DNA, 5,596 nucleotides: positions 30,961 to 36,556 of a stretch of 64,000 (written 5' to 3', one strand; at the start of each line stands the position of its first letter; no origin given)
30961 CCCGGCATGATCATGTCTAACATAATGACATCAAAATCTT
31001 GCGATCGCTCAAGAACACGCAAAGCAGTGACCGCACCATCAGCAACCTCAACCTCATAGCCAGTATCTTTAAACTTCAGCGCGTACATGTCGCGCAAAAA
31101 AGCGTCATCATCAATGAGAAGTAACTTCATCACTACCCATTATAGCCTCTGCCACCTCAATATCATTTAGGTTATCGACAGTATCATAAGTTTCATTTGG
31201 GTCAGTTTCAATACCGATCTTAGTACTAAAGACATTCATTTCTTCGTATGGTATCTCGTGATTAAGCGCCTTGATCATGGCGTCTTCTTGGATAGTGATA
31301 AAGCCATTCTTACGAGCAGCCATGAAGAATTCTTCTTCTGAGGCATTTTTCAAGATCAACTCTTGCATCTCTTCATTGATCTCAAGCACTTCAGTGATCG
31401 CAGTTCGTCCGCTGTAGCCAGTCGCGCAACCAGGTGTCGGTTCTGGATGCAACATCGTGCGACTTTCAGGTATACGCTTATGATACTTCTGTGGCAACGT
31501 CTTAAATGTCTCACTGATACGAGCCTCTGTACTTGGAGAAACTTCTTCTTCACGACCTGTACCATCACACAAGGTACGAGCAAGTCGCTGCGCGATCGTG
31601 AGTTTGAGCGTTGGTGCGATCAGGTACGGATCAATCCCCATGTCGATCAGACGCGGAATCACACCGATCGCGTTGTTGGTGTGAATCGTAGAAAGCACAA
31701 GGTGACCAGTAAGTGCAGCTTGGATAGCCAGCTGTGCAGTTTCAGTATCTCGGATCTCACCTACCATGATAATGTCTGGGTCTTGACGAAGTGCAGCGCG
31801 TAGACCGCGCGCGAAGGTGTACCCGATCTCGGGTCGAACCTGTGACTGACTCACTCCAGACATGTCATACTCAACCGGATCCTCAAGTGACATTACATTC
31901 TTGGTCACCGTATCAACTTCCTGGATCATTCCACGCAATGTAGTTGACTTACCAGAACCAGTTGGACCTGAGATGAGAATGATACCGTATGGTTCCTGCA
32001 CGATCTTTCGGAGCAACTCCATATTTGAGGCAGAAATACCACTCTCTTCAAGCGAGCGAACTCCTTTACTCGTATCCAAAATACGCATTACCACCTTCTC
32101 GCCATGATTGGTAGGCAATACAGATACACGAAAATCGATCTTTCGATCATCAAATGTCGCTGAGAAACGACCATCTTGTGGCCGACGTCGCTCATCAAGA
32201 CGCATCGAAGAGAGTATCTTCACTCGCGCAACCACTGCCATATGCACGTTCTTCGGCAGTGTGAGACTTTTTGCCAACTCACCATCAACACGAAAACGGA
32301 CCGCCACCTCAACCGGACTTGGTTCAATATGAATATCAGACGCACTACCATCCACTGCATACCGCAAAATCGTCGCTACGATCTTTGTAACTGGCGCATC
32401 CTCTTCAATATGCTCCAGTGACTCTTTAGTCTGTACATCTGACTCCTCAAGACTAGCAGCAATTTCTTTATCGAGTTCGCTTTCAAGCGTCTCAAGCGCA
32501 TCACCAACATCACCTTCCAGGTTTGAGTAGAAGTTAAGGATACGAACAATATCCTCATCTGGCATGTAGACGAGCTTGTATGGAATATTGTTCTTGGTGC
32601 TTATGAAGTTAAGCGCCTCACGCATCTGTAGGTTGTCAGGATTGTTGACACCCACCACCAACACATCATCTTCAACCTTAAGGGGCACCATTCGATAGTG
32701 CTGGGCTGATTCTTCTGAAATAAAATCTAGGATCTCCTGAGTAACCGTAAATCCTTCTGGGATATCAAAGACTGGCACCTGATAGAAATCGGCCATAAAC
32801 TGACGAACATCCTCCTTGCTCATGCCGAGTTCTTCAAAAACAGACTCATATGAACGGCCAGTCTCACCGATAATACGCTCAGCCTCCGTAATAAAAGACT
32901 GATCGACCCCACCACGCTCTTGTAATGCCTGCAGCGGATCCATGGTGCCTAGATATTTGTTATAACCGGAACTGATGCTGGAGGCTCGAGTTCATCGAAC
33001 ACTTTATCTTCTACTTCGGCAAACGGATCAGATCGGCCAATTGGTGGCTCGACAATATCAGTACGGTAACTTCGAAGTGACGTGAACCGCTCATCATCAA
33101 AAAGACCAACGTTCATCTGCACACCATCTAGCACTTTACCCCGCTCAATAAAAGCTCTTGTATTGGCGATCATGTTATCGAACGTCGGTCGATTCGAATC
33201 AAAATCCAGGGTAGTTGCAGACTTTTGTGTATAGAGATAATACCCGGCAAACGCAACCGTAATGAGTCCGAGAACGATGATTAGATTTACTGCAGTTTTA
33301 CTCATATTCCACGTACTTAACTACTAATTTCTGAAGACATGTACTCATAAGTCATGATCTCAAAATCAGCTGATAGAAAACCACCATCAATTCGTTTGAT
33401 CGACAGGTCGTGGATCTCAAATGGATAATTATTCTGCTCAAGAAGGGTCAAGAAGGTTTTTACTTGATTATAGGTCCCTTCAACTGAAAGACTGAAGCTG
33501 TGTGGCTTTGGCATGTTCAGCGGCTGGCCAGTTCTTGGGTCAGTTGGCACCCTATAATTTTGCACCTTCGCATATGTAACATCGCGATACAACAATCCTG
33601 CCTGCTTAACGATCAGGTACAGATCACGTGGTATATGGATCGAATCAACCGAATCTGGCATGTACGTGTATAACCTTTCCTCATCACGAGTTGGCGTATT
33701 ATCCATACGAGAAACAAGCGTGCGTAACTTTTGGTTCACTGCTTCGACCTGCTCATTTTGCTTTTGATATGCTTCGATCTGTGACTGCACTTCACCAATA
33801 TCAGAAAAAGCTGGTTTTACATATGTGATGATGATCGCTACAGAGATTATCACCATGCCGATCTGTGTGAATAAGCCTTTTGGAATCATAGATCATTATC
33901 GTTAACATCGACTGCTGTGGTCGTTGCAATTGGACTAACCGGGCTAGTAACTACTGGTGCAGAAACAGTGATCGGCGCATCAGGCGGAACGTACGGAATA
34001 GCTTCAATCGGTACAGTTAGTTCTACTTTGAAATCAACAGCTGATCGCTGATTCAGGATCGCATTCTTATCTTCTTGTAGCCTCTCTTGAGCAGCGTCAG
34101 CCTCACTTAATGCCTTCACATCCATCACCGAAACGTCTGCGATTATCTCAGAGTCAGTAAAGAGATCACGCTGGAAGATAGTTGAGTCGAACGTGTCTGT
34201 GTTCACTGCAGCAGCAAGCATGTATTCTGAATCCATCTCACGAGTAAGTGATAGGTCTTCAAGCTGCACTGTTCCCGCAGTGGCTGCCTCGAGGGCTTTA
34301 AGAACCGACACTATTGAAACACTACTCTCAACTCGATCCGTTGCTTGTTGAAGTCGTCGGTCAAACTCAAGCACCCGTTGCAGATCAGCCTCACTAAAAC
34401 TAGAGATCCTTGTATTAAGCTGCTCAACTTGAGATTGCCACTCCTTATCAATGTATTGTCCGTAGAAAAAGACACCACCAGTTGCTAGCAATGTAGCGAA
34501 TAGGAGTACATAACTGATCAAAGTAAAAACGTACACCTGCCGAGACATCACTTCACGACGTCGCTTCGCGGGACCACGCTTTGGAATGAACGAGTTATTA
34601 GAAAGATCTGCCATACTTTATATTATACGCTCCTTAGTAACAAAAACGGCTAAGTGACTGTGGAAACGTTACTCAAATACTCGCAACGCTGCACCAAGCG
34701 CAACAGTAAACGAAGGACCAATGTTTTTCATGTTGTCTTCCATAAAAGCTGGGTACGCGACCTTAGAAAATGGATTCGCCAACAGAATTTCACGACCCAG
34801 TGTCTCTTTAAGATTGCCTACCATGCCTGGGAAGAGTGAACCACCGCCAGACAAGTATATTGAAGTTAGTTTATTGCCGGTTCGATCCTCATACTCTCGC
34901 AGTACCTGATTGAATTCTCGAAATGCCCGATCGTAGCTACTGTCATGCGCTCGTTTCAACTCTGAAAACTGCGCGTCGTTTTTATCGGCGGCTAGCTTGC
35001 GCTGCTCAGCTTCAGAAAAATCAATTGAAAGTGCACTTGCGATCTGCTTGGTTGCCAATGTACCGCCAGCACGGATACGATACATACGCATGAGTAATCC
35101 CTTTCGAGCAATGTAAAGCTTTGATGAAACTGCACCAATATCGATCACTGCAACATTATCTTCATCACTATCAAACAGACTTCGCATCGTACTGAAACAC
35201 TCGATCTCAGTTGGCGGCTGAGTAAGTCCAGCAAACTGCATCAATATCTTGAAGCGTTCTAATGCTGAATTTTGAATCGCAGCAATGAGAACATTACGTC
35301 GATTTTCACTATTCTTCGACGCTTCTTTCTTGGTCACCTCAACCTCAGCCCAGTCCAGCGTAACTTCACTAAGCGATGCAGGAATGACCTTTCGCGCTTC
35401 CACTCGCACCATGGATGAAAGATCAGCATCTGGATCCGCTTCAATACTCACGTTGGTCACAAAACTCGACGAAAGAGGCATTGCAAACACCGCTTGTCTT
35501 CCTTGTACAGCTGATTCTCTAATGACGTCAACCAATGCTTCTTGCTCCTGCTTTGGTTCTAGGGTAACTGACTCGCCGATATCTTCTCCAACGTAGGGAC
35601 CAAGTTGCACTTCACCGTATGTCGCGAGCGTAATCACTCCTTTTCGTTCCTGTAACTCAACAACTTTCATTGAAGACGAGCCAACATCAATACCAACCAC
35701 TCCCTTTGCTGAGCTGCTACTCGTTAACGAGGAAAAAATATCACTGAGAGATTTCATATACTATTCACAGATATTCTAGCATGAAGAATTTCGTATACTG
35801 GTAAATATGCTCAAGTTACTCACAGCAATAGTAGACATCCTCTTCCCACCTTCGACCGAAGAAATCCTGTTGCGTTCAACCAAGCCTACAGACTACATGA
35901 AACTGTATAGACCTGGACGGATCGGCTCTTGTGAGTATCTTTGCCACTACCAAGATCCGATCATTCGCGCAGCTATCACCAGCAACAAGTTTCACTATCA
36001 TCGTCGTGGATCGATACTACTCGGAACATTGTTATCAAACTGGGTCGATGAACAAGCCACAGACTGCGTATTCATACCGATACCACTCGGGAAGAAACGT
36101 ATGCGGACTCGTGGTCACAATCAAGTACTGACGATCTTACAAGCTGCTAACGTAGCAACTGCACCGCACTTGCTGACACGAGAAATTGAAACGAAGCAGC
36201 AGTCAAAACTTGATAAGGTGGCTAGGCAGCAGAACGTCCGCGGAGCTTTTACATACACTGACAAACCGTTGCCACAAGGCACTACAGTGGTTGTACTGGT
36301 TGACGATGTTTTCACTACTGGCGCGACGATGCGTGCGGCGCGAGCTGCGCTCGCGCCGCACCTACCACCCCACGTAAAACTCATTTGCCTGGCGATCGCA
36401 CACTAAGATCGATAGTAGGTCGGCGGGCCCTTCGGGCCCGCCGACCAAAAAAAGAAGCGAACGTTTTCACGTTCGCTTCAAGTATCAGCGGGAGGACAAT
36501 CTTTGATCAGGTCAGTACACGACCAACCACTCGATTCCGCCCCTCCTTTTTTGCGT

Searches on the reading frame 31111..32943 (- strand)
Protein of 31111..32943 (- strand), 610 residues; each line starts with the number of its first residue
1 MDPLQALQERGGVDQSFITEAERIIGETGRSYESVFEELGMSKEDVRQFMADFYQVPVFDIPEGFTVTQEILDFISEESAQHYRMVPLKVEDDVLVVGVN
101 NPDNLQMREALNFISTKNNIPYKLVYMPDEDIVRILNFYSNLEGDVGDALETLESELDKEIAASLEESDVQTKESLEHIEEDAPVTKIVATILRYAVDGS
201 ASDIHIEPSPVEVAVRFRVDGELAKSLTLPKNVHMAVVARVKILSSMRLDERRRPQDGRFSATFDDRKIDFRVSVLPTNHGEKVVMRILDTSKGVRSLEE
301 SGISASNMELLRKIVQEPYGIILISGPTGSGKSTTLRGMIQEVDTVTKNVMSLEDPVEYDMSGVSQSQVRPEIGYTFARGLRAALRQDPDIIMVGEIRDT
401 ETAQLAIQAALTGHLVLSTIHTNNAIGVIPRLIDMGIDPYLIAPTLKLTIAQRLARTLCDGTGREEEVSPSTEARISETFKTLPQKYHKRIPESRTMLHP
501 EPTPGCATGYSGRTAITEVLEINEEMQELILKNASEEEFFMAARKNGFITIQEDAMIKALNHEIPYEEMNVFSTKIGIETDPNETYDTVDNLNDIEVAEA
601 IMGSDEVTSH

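Call 75: search_protein_families(library=pfam, proteins=[window:31111-32943:-], max_evalue=0.0001)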
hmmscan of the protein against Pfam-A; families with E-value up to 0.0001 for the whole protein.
window:31111-32943:- (610 aa): 2 families
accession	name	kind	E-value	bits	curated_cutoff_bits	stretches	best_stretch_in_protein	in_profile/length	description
PF00437.27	T2SSE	-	6.7e-115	384.1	24.9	1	180-563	3-362/370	Type II/IV secretion system protein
PF05157.20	MshEN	-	2.7e-13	50.2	23.1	1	55-137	2-81/90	MshEN domain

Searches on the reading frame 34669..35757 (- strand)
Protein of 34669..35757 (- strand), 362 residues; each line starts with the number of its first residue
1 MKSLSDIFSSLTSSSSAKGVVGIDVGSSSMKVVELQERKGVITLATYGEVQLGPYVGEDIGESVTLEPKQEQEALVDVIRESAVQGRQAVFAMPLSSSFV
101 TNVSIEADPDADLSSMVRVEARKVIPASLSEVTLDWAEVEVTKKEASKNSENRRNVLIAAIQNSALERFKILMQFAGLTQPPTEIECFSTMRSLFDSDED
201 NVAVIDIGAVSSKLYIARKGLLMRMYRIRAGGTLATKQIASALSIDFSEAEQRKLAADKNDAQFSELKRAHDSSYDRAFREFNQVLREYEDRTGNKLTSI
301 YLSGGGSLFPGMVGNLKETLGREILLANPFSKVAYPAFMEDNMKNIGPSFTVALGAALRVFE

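Call 76: search_protein_families(library=pfam, proteins=[window:34669-35757:-], max_evalue=0.0001)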
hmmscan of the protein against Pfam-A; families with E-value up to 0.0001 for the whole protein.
window:34669-35757:- (362 aa): 2 families
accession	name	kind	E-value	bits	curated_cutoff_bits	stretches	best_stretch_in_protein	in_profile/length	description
PF11104.14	PilM_2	-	2.6e-35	122.4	27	1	22-361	1-340/340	Type IV pilus assembly protein PilM;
PF14450.12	FtsA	-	5.3e-10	40.2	31.8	1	203-354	1-126/127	Cell division protein FtsA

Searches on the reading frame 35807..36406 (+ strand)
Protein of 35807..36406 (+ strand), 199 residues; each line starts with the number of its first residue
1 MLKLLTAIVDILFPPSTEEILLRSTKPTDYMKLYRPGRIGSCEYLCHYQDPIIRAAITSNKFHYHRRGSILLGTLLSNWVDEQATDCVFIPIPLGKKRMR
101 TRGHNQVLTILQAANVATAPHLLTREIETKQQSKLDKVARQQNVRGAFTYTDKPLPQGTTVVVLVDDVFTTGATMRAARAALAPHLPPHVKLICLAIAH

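Call 76: search_protein_families(library=pfam, proteins=[window:35807-36406:+], max_evalue=0.0001)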
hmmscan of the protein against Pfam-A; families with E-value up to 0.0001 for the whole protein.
window:35807-36406:+ (199 aa): 1 family
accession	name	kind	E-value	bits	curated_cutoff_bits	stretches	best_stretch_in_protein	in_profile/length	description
PF00156.33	Pribosyltran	-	2.8e-06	27.2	26.3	1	140-196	68-124/158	Phosphoribosyl transferase domain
